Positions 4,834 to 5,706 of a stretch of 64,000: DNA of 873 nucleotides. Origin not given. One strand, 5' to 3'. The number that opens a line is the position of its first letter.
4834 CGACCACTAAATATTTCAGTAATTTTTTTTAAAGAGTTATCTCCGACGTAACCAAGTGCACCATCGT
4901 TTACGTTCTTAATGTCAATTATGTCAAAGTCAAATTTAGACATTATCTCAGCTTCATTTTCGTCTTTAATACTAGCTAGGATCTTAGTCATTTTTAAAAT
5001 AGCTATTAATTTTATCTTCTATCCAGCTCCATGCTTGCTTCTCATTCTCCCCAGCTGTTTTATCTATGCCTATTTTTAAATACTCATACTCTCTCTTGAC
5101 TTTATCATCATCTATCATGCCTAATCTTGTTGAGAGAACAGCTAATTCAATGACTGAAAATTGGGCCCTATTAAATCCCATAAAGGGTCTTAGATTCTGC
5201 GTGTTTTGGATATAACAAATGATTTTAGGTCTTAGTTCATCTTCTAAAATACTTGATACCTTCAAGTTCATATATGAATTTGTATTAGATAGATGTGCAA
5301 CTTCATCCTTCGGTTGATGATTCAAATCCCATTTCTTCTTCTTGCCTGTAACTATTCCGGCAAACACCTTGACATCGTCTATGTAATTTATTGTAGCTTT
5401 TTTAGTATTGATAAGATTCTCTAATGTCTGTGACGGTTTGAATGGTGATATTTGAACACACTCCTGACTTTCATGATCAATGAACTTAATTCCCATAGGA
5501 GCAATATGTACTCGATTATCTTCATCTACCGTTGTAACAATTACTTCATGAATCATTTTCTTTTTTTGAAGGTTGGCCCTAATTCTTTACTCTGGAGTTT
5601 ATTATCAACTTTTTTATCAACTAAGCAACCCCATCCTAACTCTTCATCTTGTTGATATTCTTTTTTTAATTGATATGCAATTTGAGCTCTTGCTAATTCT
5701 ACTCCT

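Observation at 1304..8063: Methanofuran/H4MPT-type cofactor biosynthesis island in a genome that also carries sox genes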

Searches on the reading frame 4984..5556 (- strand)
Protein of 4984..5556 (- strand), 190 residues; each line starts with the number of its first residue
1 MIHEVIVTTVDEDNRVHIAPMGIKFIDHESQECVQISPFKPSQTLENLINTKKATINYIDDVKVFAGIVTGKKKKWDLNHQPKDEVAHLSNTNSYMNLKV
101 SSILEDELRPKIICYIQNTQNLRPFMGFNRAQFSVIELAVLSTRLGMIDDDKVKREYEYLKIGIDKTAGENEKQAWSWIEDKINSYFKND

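Call 3: search_protein_families(library=pfam, proteins=[window:4984-5556:-], max_evalue=0.01)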
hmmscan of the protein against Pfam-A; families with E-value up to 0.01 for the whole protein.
window:4984-5556:- (190 aa): 2 families
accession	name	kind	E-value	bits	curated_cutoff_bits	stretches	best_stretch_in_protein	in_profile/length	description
PF04289.18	DUF447_N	-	3.8e-20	72.4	24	1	4-112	2-103/114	Protein of unknown function (DUF447) N-terminal domain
PF20766.2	DUF447_C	-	1.8e-14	54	24.8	1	129-180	1-52/53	Protein of unknown function (DUF447)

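Call 4: search_protein_families(library=ncbifam, proteins=[window:4984-5556:-], max_evalue=0.01)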
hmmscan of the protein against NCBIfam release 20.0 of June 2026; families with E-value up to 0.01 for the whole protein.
window:4984-5556:- (190 aa): 0 families

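Call 34: search_solved_structures(query=window:4984-5556:-, max_evalue=0.1, show_alignments=1)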
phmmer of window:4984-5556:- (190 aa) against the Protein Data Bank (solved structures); distinct sequences matched with E-value up to 0.1: 4.
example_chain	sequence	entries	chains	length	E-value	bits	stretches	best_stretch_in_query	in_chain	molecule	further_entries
3b5m_A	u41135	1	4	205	6.5e-20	74.7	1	2-180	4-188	Uncharacterized protein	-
2ptf_A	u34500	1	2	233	0.00032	23.6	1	2-179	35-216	Uncharacterized protein MTH_863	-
2iml_A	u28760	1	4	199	0.00047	23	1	2-184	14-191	Hypothetical protein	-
7zq2_A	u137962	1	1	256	0.018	17.9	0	115-136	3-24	Pizza6-RSH-TSH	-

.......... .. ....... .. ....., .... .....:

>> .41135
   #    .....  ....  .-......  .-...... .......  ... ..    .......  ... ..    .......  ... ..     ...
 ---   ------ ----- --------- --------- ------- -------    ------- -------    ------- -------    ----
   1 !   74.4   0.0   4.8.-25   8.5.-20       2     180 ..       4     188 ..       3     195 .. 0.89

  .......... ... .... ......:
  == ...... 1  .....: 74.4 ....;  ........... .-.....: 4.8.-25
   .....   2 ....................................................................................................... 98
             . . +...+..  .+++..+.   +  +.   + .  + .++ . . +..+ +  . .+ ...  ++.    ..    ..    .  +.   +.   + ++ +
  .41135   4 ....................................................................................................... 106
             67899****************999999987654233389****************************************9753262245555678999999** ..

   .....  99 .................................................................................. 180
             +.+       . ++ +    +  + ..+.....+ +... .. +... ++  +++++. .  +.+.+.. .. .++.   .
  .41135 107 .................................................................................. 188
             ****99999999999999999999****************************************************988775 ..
